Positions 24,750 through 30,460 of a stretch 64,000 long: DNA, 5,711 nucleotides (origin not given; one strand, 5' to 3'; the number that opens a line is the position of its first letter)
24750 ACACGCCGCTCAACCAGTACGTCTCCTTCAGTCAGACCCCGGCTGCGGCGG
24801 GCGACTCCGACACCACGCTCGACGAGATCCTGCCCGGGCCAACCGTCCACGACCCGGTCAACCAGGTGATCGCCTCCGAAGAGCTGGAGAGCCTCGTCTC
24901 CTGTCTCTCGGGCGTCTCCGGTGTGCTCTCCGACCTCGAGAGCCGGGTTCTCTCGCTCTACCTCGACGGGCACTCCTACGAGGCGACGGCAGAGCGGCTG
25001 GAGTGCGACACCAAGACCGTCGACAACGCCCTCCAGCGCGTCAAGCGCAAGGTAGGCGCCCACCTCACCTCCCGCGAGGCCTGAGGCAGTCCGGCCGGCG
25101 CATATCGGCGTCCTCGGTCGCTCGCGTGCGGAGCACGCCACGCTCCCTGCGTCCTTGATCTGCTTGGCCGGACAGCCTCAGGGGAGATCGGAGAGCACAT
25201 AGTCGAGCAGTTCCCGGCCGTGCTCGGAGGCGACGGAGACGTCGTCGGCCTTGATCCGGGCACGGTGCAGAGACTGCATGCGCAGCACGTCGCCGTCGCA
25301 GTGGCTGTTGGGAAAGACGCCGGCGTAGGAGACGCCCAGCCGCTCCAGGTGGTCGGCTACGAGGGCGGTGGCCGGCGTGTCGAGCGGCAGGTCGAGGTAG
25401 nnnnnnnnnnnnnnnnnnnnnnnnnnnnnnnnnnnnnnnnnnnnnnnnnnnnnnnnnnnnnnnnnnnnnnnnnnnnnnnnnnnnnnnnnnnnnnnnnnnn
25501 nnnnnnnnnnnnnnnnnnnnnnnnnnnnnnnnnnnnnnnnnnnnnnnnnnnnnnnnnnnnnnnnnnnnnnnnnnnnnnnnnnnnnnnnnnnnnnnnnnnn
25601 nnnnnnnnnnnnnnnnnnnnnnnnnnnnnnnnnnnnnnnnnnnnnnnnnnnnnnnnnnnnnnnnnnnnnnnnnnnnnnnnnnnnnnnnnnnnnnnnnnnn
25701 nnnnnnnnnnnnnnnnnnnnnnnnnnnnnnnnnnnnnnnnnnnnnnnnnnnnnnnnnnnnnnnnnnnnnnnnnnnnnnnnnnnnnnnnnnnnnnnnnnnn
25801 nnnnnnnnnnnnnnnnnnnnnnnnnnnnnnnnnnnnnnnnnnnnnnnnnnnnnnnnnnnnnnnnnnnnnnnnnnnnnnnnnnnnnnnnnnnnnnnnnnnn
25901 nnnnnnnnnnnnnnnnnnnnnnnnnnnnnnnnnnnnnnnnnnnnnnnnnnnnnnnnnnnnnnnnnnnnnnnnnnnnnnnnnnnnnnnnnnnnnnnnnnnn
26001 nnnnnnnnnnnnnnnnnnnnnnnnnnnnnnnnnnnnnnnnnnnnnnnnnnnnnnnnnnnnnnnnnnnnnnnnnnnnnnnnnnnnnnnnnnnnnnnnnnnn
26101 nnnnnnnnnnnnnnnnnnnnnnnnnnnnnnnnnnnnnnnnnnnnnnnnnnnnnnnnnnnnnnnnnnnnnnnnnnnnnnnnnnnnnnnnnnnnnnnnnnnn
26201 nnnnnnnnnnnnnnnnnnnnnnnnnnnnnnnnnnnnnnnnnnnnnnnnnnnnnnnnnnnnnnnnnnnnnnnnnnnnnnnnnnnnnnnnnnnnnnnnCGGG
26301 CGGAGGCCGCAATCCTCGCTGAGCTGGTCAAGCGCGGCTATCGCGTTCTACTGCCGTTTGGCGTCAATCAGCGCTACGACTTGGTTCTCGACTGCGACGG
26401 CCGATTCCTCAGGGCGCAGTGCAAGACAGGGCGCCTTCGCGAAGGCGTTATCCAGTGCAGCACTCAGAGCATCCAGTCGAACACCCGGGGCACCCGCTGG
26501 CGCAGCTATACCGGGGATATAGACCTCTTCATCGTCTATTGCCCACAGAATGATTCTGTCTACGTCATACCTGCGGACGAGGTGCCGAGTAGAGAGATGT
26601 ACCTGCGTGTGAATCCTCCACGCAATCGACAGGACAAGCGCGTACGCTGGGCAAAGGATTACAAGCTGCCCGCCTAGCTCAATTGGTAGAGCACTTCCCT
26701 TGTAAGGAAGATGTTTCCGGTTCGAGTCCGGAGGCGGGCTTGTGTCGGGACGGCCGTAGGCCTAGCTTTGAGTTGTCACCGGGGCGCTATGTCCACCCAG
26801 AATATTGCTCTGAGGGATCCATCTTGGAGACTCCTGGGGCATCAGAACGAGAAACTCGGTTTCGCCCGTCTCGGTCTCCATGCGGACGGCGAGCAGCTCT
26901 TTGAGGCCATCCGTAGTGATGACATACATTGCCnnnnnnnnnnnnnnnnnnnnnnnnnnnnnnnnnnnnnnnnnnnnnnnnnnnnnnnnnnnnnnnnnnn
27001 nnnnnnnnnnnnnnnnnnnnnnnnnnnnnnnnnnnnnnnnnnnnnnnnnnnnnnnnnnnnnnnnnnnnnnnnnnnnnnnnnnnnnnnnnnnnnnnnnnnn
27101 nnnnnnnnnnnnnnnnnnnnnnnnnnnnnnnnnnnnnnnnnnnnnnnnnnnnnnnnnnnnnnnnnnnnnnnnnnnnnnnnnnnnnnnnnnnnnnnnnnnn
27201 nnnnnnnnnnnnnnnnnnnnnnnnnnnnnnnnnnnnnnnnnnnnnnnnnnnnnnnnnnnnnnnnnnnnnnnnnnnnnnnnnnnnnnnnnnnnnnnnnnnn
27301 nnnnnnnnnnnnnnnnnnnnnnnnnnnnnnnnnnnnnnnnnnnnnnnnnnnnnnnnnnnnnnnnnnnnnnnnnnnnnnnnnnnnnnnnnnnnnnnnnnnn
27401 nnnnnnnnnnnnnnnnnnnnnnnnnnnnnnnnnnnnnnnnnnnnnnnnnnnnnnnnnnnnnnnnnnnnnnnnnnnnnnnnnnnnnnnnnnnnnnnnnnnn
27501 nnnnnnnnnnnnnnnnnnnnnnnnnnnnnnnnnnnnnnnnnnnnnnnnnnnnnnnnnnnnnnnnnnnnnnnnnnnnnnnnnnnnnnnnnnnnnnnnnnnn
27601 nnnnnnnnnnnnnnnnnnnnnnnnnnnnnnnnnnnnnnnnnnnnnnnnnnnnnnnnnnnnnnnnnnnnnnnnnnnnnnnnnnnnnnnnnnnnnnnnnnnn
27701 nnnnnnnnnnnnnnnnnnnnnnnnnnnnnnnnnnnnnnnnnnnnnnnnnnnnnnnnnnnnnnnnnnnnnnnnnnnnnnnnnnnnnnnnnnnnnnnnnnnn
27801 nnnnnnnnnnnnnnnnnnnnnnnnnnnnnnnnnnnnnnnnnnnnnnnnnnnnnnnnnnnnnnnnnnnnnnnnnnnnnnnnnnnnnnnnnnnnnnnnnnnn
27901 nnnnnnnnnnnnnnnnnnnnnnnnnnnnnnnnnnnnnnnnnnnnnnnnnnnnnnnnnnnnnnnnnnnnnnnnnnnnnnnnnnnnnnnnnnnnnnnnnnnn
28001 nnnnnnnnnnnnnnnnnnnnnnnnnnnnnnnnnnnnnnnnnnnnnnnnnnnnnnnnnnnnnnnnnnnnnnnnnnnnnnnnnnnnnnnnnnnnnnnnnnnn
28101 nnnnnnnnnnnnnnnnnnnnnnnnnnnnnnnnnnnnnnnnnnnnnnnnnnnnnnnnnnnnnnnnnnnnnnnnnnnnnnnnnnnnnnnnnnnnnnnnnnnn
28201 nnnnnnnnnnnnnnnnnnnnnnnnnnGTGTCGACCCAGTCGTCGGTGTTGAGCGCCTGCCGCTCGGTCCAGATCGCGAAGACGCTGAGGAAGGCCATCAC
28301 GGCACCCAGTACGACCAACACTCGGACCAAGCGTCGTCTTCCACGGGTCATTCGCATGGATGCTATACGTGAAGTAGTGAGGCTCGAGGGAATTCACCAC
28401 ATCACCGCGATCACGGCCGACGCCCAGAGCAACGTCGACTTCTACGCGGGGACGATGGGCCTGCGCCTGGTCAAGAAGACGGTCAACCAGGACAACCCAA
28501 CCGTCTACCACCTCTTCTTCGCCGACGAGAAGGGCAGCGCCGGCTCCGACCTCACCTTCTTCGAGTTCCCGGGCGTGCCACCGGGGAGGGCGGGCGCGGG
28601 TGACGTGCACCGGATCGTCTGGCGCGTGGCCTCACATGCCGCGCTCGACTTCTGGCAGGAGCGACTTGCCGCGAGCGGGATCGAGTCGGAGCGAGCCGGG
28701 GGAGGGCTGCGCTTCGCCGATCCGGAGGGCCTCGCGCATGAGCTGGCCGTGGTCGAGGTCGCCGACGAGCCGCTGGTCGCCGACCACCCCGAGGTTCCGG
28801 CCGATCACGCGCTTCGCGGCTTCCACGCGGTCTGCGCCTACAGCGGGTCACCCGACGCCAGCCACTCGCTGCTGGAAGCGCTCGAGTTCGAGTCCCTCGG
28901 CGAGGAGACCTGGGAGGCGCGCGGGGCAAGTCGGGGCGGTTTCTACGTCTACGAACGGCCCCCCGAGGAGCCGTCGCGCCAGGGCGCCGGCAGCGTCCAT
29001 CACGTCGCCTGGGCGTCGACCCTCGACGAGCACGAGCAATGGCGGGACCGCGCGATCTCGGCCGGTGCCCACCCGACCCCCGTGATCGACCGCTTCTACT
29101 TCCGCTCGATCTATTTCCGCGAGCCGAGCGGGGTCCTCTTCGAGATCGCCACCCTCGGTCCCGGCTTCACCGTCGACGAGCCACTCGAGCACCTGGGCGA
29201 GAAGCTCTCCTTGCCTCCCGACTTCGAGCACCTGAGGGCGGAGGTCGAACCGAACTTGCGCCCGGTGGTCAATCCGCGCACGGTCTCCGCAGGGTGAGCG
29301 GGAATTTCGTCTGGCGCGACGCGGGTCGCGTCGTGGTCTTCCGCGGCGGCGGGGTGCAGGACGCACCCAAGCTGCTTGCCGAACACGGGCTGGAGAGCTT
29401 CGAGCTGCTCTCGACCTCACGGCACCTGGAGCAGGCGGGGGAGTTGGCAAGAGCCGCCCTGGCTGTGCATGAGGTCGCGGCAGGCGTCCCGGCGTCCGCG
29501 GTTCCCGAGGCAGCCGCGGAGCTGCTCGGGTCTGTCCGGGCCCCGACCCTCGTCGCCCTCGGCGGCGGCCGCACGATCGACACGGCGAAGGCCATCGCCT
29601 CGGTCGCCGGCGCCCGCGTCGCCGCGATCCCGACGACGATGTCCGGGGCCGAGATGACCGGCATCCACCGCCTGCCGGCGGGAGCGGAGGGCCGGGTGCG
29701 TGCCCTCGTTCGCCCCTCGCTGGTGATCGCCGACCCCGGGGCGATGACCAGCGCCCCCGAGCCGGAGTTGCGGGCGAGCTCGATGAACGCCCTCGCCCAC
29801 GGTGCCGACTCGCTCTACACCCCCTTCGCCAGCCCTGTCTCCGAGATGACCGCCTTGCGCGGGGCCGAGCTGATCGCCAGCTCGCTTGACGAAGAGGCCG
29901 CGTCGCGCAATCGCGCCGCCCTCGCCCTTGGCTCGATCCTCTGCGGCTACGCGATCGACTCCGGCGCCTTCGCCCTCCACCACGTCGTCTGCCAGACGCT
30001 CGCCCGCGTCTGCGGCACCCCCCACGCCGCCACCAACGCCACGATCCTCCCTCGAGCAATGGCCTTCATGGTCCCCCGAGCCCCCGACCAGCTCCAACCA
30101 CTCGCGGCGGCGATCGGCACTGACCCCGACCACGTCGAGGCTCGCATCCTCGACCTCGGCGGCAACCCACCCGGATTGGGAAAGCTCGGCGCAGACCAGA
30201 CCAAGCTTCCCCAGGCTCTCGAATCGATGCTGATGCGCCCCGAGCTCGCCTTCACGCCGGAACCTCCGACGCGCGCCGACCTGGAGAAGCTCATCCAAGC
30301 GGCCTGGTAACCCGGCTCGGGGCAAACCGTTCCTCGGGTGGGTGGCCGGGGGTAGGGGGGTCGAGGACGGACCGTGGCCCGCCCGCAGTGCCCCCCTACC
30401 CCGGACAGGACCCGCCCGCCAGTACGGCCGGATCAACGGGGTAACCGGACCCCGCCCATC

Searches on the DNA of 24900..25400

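Call 24: search_rna_families(source=window, start=24900, end=25400, threshold=evalue, max_evalue=10)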
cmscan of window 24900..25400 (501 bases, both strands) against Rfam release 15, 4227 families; matches with E-value up to 10: 1.
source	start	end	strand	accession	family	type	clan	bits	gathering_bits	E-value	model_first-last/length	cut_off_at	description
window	25053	25073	-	RF02040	HOTTIP_1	Gene; lncRNA;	-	14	50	1.6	1-57/57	no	HOXA transcript at the distal tip, conserved region 1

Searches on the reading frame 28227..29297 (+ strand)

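Call 88: search_protein_families(library=pfam, proteins=[window:28227-29297:+], max_evalue=0.00001)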
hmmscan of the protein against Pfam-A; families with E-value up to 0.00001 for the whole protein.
window:28227-29297:+ (356 aa): 1 family
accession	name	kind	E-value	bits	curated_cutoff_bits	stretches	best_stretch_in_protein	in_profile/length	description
PF00903.31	Glyoxalase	-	2e-17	64.1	20.6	1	55-170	1-118/121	Glyoxalase/Bleomycin resistance protein/Dioxygenase superfamily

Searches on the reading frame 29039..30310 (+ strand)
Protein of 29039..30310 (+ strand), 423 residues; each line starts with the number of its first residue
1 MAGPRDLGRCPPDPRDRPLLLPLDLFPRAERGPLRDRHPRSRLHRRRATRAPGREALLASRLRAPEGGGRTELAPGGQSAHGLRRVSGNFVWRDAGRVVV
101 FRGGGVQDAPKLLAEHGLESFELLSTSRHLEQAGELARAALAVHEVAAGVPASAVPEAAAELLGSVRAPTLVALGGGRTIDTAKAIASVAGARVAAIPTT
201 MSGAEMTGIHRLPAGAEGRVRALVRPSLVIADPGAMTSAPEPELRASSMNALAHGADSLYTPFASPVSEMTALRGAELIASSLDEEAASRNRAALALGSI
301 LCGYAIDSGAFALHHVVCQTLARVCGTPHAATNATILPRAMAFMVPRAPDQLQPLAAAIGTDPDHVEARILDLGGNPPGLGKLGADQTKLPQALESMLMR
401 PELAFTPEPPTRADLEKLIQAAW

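Call 88: search_protein_families(library=pfam, proteins=[window:29039-30310:+], max_evalue=0.00001)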
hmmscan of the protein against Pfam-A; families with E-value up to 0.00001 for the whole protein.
window:29039-30310:+ (423 aa): 3 families
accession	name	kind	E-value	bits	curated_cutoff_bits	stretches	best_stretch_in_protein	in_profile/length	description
PF25137.1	ADH_Fe_C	-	2.2e-17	63.8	27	1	246-423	3-194/194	Fe-containing alcohol dehydrogenase family, C-terminal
PF13685.12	Fe-ADH_2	-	1.6e-11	44.9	28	1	103-240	4-149/149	Iron-containing alcohol dehydrogenase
PF00465.25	Fe-ADH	-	2.9e-11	43.7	31.3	1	99-233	4-168/168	Iron-containing alcohol dehydrogenase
